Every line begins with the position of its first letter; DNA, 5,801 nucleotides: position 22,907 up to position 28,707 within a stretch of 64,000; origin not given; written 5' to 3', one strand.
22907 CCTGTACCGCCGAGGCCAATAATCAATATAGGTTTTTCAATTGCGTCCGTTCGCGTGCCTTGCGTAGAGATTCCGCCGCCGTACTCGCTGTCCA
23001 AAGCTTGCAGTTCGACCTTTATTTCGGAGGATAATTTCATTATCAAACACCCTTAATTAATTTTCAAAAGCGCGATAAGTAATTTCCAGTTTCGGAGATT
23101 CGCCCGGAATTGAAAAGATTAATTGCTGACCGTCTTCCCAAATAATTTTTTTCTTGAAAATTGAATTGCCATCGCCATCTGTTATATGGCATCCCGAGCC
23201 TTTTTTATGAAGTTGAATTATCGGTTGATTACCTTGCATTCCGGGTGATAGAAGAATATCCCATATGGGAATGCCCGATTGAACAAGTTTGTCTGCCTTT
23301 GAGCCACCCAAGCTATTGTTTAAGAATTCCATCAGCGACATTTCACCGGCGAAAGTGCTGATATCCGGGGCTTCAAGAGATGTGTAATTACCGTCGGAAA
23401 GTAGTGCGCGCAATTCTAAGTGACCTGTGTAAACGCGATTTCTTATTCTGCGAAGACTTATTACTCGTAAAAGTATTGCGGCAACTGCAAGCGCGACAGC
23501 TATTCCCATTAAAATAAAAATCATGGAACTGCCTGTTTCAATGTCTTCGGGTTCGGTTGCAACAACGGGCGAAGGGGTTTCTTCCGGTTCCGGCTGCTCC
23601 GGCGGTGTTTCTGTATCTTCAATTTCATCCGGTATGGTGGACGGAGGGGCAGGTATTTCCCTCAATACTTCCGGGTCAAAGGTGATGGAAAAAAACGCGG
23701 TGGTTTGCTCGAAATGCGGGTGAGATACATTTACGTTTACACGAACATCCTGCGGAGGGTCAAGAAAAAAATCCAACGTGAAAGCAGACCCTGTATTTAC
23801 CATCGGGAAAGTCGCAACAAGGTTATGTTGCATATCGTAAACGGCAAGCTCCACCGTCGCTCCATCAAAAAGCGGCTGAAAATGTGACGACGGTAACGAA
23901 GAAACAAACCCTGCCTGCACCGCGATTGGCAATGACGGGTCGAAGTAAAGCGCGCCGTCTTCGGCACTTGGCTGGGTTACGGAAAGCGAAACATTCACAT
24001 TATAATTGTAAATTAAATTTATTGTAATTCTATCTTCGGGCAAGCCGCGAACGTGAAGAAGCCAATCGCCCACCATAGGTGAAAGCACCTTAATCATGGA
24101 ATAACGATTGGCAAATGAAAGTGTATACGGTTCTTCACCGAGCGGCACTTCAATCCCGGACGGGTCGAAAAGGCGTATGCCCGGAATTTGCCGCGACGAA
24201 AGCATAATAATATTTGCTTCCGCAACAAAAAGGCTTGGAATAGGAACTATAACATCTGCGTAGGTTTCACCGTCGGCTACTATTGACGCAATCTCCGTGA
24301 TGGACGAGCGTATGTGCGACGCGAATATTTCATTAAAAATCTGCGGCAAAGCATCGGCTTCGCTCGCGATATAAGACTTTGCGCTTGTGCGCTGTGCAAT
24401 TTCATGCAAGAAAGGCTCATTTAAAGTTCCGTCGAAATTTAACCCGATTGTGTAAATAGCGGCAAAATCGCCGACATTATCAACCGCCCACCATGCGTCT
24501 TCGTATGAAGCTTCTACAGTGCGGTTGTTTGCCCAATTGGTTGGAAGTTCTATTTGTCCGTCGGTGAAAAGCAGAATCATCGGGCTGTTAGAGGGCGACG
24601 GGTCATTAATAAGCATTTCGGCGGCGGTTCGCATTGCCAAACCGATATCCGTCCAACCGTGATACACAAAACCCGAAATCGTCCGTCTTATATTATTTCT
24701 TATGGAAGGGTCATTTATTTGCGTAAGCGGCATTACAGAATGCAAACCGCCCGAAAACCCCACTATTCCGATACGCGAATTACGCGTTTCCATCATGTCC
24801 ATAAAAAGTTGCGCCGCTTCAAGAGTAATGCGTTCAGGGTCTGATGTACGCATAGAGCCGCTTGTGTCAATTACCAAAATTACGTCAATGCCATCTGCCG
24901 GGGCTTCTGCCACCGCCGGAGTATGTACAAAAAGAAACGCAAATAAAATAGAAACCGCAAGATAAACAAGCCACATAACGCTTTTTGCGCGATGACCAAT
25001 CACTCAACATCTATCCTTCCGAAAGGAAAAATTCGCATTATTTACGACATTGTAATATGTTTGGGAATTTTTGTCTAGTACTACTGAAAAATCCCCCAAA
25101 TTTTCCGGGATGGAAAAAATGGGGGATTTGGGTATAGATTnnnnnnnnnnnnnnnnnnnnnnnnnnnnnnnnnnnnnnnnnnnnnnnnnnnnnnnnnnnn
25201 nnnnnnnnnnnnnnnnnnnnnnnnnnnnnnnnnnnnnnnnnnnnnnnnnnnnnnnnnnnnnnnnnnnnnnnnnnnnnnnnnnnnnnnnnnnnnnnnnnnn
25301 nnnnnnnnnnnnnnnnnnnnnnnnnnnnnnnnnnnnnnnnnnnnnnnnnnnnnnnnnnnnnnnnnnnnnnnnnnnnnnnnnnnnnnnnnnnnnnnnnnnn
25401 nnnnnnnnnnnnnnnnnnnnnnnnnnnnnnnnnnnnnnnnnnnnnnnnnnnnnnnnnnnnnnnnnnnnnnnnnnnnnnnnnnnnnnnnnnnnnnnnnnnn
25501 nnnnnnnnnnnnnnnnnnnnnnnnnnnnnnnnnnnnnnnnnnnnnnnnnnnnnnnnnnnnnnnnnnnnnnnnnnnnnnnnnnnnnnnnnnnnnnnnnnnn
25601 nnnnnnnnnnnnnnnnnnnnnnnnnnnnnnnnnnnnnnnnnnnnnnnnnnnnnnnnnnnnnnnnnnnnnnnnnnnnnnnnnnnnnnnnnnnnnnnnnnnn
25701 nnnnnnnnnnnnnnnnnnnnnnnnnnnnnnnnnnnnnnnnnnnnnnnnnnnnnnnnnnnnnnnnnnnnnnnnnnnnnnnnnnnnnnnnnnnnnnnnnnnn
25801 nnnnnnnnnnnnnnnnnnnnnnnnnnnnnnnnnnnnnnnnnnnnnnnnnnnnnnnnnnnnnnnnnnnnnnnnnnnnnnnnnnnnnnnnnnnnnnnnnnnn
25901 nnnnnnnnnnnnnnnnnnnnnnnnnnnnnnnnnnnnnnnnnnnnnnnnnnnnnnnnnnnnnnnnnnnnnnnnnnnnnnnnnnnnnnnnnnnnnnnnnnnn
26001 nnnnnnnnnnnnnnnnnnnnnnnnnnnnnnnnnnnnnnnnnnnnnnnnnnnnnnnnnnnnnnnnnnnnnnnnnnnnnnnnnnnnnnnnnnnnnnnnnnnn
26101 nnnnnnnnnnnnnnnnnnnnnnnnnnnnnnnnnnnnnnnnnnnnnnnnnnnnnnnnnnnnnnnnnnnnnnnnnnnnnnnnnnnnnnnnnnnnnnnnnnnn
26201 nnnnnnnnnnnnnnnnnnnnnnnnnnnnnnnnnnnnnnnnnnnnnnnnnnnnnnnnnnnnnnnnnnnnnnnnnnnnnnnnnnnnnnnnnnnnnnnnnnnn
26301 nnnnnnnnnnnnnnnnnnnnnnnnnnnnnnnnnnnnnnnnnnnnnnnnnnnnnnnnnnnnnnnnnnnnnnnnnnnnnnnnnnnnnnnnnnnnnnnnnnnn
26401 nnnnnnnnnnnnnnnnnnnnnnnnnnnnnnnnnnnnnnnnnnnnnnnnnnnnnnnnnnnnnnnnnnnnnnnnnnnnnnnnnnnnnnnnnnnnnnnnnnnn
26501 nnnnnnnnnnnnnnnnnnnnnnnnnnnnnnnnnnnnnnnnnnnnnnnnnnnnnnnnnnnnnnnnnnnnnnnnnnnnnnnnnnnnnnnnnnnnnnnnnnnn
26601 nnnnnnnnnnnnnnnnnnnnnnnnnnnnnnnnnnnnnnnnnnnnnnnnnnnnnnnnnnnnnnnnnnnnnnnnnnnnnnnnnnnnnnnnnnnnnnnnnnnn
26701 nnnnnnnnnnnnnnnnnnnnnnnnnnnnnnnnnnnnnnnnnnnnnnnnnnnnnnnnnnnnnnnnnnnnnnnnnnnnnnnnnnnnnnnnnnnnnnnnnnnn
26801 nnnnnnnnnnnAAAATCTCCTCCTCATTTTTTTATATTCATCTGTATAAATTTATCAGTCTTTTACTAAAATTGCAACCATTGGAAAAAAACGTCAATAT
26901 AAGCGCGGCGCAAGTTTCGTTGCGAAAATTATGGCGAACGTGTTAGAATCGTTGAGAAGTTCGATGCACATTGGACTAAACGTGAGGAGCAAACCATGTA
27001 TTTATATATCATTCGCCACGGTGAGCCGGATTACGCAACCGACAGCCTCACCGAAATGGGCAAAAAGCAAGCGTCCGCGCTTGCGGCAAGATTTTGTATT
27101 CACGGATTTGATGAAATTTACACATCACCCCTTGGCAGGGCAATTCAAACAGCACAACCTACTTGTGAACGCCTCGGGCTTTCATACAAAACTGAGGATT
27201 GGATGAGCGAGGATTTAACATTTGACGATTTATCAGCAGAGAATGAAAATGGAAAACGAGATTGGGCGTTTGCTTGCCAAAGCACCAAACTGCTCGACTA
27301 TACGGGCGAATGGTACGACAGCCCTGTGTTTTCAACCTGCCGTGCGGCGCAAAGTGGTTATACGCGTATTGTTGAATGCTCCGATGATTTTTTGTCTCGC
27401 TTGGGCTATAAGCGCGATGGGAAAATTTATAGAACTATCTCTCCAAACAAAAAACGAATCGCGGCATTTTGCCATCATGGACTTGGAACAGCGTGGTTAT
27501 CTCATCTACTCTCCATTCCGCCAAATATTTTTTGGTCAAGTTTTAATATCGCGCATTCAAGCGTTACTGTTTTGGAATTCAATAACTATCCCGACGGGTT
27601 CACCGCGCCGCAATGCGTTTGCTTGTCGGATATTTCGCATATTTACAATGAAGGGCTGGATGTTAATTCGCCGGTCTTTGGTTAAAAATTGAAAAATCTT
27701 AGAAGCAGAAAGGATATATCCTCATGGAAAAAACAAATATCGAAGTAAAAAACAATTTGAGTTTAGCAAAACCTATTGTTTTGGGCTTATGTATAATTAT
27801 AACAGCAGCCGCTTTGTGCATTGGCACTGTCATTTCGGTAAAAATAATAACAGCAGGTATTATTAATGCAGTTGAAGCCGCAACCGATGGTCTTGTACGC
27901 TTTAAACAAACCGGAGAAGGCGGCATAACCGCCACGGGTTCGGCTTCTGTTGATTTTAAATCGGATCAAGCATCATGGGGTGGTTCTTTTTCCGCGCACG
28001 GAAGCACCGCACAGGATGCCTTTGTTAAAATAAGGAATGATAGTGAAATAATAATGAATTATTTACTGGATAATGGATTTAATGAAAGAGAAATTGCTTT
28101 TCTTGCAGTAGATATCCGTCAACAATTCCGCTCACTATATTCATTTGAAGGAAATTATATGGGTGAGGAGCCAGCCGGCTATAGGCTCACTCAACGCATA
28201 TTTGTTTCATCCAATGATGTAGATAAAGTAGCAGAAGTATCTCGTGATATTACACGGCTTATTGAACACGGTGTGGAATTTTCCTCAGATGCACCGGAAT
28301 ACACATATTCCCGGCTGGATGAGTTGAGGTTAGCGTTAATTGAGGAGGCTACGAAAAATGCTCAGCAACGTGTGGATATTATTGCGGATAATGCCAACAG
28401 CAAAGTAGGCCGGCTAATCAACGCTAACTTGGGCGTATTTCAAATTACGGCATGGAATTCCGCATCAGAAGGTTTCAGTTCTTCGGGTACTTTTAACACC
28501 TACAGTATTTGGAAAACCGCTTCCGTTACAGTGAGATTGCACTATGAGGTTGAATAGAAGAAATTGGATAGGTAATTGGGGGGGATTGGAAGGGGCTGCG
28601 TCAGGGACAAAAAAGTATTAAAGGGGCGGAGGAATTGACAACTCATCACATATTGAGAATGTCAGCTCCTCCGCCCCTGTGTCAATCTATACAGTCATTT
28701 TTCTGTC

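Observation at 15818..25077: Five-gene translationally coupled operon: transmembrane vWA protein, giant tubulin/FtsZ-like GTPase, two unknown proteins, zinc-ribbon P-loop GTPase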

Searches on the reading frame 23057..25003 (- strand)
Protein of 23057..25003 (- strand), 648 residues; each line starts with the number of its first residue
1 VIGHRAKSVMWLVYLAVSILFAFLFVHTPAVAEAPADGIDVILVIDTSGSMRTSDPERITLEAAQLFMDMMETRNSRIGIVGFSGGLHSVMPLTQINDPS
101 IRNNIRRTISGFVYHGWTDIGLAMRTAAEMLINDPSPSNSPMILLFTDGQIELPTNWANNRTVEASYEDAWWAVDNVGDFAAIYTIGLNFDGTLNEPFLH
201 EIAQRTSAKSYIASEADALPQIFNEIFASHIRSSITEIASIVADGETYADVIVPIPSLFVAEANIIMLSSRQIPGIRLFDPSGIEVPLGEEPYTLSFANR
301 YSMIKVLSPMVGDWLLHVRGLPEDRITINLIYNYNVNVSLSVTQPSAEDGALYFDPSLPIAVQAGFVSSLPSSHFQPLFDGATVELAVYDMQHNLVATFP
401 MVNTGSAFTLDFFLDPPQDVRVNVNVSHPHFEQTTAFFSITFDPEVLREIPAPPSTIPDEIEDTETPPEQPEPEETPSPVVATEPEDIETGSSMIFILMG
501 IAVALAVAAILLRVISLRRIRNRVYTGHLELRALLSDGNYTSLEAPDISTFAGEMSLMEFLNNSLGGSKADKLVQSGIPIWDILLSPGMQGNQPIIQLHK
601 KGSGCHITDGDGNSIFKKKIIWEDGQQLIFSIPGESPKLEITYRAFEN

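Call 6: search_protein_families(library=pfam, proteins=[window:23057-25003:-], max_evalue=1)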
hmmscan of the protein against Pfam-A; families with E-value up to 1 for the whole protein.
window:23057-25003:- (648 aa): 5 families
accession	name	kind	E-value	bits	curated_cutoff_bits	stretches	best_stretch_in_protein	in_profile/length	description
PF13519.12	VWA_2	-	6.9e-15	56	27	1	41-150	1-107/107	von Willebrand factor type A domain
PF00092.34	VWA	-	6.7e-14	52.9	23.8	1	40-224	1-173/174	von Willebrand factor type A domain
PF05887.16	Trypan_PARP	-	0.067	13.6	100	1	453-511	72-129/134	Procyclic acidic repetitive protein (PARP)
PF10138.15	vWA-TerF-like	-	0.085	13.4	29.4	1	40-178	3-142/200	vWA found in TerF C terminus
PF05762.20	VWA_CoxE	-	0.22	11.4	26.4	1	36-149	54-159/222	VWA domain containing CoxE-like protein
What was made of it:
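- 23057..25003 (-): vWA1: type-I membrane protein, 648 aa. In order: signal-like hydrophobic N-terminus (aa 6-34), vWA domain, beta-rich region, Pro/Glu-rich linker, one TM segment, cytoplasmic tail. Pfam VWA_2 7e-15 and VWA 7e-14 (call 6).
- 24332..24886 (-): vWA domain (aa 40-224) with complete MIDAS: D46-x-S48-x-S50, T118-D119, D148-G149. Call 6.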

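Call 7: search_protein_families(library=padloc, proteins=[window:23057-25003:-], max_evalue=1)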
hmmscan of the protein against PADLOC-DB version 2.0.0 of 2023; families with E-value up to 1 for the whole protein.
window:23057-25003:- (648 aa): 0 families

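Call 8: search_protein_families(library=ncbifam, proteins=[window:23057-25003:-], max_evalue=1)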
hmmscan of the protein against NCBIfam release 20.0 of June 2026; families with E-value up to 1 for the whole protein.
window:23057-25003:- (648 aa): 6 families
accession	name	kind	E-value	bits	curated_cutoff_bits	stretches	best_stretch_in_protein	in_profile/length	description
NF047508.1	VWA_BatA_Lepto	exception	3.8e-08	32.7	380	1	36-226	86-269/315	VWA domain-containing protein BatA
TIGR00868.1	hCaCC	subfamily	4.3e-07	28.1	900.85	1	41-150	307-415/863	calcium-activated chloride channel protein 1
TIGR02442.1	Cob-chelat-sub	hypoth_equivalog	1.7e-06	26.8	779.45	1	37-161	471-591/641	putative cobaltochelatase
NF010238.0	PRK13685.1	subfamily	3.4e-05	23.1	432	1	14-224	71-292/335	hypothetical protein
NF047506.1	VWA_BatB_Lepto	exception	0.00016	20.9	350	1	14-150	57-197/324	VWA domain-containing protein BatB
TIGR03788.1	marine_srt_targ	equivalog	0.00081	17.9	551.65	1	25-151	257-381/629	marine proteobacterial sortase target protein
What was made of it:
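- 23060..23443 (-): Cytoplasmic tail of vWA1 (aa 521-648); no known domain and only a few conserved residues. No Pfam, NCBIfam or PADLOC hit (calls 6-8).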

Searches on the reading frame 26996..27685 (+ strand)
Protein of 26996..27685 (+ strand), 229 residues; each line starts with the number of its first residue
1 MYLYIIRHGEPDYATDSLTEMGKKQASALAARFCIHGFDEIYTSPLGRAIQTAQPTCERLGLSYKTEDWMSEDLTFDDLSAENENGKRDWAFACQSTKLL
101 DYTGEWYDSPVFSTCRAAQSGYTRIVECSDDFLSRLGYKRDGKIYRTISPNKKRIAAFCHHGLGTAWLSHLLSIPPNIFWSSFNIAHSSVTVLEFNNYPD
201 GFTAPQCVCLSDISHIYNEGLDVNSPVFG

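Call 19: search_protein_families(library=pfam, proteins=[window:26996-27685:+], max_evalue=0.1)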
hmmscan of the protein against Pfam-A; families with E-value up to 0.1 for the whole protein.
window:26996-27685:+ (229 aa): 1 family
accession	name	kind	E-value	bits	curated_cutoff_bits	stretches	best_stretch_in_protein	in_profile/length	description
PF00300.27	His_Phos_1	-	1.2e-20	74.5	21.7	1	3-197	1-183/194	Histidine phosphatase superfamily (branch 1)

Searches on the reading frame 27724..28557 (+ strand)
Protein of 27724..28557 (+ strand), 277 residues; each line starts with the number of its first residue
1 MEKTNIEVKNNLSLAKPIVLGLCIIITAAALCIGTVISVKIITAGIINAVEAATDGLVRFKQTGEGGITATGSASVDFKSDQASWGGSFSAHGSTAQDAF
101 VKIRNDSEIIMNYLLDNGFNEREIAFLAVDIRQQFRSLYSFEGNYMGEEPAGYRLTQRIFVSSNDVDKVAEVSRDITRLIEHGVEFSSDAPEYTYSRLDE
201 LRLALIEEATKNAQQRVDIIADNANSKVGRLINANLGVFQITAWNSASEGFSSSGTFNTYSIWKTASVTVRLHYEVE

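Call 19: search_protein_families(library=pfam, proteins=[window:27724-28557:+], max_evalue=0.1)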
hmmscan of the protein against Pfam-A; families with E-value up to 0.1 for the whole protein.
window:27724-28557:+ (277 aa): 2 families
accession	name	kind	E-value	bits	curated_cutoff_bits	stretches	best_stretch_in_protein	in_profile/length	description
PF04402.19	SIMPL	-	1.2e-22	81.6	25.2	1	68-236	1-160/205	Protein of unknown function (DUF541)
PF14463.11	E1-N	-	0.0078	16.7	27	1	146-192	18-64/151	E1 N-terminal domain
